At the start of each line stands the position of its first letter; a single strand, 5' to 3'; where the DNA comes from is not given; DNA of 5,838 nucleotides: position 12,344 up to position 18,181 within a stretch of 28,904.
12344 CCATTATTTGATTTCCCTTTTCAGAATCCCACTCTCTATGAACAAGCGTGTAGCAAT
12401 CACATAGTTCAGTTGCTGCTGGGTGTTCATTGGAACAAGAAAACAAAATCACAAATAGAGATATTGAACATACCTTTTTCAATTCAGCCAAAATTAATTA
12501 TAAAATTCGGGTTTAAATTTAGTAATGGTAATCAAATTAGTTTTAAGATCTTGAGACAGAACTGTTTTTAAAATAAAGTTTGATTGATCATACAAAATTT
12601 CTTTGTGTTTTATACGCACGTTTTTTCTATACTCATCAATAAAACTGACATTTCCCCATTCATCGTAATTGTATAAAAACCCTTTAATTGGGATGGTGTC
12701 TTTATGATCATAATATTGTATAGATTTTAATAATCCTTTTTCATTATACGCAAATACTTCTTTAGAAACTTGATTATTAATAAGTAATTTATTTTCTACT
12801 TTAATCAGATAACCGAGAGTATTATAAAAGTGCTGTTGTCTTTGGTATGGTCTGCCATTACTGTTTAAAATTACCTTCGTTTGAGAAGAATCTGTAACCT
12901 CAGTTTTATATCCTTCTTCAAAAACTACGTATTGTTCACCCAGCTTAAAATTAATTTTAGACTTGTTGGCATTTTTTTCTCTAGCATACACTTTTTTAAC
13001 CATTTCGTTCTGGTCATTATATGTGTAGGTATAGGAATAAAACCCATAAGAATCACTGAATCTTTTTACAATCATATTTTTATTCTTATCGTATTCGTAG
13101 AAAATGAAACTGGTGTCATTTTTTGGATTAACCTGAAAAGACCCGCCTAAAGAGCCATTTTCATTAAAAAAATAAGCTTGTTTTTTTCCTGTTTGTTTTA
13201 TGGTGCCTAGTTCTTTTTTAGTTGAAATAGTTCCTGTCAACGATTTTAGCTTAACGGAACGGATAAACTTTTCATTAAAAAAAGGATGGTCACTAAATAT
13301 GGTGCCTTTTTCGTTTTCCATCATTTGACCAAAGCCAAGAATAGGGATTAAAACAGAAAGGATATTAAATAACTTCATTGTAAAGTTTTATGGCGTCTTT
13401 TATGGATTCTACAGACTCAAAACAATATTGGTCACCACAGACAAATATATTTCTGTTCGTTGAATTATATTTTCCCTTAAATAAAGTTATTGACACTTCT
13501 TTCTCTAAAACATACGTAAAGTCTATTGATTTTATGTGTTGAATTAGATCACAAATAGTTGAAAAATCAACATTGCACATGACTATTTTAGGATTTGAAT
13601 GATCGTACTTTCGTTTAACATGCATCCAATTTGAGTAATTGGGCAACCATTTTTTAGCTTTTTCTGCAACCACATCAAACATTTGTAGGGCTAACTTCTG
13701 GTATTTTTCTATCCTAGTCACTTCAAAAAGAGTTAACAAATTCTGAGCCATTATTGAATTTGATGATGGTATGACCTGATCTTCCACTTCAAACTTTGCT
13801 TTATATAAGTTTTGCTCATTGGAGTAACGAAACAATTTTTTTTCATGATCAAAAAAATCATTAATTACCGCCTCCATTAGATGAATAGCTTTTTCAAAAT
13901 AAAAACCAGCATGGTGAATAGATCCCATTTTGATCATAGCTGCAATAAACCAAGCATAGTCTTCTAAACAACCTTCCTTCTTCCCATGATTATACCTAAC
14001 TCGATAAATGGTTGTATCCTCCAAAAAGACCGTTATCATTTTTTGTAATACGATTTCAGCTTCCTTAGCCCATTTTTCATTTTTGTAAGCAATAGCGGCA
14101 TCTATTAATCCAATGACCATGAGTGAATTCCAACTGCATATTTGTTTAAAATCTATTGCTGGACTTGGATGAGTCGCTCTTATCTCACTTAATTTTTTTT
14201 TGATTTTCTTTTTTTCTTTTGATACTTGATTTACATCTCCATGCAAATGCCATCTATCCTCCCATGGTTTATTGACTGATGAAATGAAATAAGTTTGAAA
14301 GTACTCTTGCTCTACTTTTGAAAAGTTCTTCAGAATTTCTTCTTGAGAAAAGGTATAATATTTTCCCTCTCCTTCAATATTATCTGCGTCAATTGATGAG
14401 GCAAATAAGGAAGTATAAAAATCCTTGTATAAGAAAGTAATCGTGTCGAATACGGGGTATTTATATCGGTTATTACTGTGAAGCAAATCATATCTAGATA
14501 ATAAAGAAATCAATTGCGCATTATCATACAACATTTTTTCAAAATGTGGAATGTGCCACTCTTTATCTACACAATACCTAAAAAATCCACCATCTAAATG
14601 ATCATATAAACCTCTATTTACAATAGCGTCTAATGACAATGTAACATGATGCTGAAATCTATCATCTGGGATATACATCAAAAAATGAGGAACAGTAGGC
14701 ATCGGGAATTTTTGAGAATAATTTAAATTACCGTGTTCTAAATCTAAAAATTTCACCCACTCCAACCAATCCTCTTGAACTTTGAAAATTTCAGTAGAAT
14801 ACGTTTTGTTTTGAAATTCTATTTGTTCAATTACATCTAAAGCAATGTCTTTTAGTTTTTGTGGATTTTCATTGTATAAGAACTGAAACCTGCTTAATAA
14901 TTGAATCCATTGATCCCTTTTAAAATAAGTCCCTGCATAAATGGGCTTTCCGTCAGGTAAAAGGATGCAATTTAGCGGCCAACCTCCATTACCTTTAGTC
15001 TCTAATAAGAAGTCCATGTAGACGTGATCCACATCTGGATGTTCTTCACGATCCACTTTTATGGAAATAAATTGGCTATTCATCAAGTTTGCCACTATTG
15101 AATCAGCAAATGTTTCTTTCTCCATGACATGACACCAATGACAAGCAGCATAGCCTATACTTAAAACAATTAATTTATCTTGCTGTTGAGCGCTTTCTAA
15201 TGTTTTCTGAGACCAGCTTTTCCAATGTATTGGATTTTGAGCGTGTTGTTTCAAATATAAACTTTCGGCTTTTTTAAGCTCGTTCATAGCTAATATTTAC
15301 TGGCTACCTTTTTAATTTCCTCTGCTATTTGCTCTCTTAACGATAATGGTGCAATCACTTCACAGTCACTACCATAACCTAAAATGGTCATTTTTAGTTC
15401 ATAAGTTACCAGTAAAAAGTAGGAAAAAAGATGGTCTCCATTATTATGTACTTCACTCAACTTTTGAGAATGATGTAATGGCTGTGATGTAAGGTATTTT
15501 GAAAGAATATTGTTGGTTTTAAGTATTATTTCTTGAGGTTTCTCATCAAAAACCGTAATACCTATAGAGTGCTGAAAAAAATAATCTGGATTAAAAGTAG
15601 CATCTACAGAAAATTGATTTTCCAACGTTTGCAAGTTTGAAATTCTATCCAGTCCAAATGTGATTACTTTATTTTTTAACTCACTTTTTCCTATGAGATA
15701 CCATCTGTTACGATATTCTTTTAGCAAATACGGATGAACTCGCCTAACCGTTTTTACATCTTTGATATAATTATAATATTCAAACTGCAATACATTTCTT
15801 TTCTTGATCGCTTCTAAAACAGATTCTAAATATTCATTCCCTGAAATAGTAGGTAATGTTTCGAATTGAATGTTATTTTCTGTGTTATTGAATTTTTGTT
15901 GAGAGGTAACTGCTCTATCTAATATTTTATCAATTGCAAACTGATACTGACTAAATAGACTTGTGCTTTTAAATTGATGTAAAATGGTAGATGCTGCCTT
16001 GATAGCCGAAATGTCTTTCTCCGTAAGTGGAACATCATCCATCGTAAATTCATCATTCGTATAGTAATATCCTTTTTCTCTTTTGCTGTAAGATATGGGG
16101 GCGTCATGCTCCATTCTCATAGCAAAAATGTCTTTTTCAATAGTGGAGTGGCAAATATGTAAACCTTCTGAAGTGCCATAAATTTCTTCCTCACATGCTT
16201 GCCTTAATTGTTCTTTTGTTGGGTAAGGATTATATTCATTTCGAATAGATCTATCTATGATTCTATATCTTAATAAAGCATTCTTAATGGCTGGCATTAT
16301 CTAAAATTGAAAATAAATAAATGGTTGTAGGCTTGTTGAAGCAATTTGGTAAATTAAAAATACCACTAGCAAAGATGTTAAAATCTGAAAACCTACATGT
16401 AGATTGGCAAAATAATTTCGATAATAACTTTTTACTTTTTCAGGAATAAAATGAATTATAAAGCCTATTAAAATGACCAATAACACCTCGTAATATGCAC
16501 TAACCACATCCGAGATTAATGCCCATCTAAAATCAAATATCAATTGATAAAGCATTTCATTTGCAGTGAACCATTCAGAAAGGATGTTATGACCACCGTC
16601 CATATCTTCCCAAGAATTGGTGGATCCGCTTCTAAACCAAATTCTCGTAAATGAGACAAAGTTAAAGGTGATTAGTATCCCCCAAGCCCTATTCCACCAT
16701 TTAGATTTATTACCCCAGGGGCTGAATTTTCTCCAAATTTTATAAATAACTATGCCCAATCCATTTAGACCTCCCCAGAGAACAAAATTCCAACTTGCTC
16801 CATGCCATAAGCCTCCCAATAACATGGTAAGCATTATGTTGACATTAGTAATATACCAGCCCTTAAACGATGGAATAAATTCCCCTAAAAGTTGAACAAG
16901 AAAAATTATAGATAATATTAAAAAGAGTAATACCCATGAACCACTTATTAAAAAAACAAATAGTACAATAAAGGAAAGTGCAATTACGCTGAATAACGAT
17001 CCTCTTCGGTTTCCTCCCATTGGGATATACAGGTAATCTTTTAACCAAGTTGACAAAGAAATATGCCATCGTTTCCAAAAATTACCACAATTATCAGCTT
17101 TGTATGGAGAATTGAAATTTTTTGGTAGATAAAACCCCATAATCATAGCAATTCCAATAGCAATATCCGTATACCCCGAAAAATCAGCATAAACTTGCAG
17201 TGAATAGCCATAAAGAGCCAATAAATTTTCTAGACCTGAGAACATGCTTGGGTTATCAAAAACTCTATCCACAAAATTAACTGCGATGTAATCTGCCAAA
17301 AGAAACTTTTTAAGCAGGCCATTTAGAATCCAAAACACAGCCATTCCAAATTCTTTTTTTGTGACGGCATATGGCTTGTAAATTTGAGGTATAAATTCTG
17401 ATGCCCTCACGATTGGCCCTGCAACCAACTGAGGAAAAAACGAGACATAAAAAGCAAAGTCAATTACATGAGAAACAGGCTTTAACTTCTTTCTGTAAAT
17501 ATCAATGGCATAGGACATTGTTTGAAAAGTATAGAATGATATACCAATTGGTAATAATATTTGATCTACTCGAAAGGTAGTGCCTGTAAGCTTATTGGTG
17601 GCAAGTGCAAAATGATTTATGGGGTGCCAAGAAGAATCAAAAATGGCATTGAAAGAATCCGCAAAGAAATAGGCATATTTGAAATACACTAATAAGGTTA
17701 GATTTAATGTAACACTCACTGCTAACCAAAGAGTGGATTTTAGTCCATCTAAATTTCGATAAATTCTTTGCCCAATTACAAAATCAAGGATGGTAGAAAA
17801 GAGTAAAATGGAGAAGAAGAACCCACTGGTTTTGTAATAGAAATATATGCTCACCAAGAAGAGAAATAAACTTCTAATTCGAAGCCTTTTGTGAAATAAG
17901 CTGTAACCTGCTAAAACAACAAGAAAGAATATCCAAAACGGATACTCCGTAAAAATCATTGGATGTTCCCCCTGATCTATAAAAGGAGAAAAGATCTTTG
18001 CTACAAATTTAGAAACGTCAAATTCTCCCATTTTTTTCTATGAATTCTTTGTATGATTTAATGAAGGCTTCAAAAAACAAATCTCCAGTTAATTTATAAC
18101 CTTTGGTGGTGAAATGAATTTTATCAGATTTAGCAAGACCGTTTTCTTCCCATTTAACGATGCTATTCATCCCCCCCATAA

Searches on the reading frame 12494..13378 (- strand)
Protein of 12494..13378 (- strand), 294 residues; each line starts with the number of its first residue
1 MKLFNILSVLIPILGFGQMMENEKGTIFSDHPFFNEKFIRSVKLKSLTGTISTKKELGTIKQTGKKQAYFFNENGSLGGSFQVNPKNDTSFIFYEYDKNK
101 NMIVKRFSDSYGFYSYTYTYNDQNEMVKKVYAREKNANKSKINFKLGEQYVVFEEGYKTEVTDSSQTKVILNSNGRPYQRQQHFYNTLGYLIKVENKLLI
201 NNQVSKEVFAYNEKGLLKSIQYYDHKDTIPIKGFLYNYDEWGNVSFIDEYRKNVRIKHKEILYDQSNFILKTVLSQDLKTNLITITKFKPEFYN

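Call 5: search_protein_families(library=pfam, proteins=[window:12494-13378:-], max_evalue=0.1)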
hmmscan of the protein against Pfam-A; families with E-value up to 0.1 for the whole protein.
window:12494-13378:- (294 aa): 0 families

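Call 6: search_protein_families(library=ncbifam, proteins=[window:12494-13378:-], max_evalue=0.1)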
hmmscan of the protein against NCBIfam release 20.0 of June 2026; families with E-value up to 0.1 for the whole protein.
window:12494-13378:- (294 aa): 1 family
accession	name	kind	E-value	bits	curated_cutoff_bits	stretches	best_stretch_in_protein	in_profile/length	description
NF009947.0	PRK13411.1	equivalog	0.035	12.1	1002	1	61-183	486-605/662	molecular chaperone DnaK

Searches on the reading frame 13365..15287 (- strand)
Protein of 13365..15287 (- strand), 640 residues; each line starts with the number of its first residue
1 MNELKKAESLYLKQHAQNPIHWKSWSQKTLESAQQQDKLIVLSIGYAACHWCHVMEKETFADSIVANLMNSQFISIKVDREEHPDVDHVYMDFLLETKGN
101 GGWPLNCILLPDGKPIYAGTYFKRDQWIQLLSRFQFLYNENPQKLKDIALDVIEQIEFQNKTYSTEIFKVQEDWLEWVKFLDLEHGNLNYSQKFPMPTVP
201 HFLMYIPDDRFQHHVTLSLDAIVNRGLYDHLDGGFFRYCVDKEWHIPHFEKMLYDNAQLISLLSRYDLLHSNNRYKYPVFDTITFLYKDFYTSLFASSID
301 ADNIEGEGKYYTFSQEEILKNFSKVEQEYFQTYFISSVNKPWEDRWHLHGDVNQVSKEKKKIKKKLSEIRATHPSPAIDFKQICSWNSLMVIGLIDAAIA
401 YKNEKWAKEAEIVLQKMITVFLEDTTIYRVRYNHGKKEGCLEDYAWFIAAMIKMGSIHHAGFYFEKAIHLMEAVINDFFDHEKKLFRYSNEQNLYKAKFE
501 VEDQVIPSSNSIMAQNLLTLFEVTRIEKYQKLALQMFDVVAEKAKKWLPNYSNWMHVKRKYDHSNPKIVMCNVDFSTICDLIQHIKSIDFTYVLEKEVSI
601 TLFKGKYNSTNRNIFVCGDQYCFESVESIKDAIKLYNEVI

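Call 5: search_protein_families(library=pfam, proteins=[window:13365-15287:-], max_evalue=0.1)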
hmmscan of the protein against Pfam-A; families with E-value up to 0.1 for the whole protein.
window:13365-15287:- (640 aa): 3 families
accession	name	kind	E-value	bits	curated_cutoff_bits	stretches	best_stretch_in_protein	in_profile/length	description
PF03190.21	Thioredox_DsbH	-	1.1e-58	198.2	27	1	2-156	2-162/163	Protein of unknown function, DUF255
PF13899.12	Thioredoxin_7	-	7e-09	36.1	27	1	22-85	2-65/83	Thioredoxin-like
PF24608.2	PDDEXK_15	-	0.049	14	27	1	3-89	59-147/164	Phage putative PDDEXK endonuclease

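Call 6: search_protein_families(library=ncbifam, proteins=[window:13365-15287:-], max_evalue=0.1)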
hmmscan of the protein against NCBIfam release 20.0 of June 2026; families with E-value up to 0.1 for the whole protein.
window:13365-15287:- (640 aa): 3 families
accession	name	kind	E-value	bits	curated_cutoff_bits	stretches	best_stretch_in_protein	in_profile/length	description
NF045694.1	seleno_TsoB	exception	4.1e-08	31.8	805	1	19-83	456-520/572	rhodanese/DsbD fusion-like selenoprotein TsoB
NF043050.1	DisulfRedDsbH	equivalog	0.0012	18.9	190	1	13-80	36-103/166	disulfide reductase DsbH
NF001419.0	PRK00293.1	subfamily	0.013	14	330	1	16-79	456-520/574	protein-disulfide reductase DsbD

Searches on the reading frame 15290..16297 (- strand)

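Call 5: search_protein_families(library=pfam, proteins=[window:15290-16297:-], max_evalue=0.1)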
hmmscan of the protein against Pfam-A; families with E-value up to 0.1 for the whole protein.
window:15290-16297:- (335 aa): 3 families
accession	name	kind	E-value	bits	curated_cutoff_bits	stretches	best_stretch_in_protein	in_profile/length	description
PF13280.12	WYL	-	4.6e-17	62.2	21.8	1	155-223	1-69/70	WYL domain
PF25583.1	WCX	-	1.2e-08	35.6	23.9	1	272-332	20-76/76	WCX domain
PF16407.11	PKD_2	-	0.051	14.3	39.2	1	146-211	63-128/157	PKD-like family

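Call 6: search_protein_families(library=ncbifam, proteins=[window:15290-16297:-], max_evalue=0.1)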
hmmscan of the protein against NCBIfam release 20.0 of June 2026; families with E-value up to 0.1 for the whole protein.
window:15290-16297:- (335 aa): 1 family
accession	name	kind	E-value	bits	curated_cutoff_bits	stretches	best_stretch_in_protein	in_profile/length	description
TIGR03985.1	TIGR03985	hypoth_equivalog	0.00076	19.1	60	1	272-335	181-248/249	TIGR03985 family CRISPR-associated protein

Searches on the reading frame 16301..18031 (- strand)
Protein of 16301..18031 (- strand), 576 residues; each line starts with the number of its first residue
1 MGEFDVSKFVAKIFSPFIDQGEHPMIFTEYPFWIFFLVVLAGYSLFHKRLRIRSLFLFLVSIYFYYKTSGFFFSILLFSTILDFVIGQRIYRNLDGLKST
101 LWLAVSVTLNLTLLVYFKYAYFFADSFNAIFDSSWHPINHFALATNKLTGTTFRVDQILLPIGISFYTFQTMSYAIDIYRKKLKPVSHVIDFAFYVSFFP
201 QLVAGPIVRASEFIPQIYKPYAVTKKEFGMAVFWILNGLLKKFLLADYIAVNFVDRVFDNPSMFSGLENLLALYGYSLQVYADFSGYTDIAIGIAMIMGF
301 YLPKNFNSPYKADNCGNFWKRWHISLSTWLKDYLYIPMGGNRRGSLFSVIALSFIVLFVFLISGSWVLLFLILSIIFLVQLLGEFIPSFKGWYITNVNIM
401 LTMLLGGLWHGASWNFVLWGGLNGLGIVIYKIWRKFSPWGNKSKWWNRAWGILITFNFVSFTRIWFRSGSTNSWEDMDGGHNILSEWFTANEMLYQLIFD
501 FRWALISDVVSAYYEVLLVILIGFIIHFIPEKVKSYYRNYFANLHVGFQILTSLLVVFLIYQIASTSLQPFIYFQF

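Call 5: search_protein_families(library=pfam, proteins=[window:16301-18031:-], max_evalue=0.1)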
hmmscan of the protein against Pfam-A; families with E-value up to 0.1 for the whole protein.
window:16301-18031:- (576 aa): 1 family
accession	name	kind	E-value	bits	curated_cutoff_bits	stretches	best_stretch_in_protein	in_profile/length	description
PF03062.24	MBOAT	-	3.8e-22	79.4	27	2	187-363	79-274/337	MBOAT, membrane-bound O-acyltransferase family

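Call 6: search_protein_families(library=ncbifam, proteins=[window:16301-18031:-], max_evalue=0.1)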
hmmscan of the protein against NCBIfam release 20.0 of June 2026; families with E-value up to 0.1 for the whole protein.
window:16301-18031:- (576 aa): 1 family
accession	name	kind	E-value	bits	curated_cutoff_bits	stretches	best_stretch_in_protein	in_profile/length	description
TIGR04091.1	LTA_dltB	equivalog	3.3e-44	151.7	375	2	113-337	64-285/380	D-alanyl-lipoteichoic acid biosynthesis protein DltB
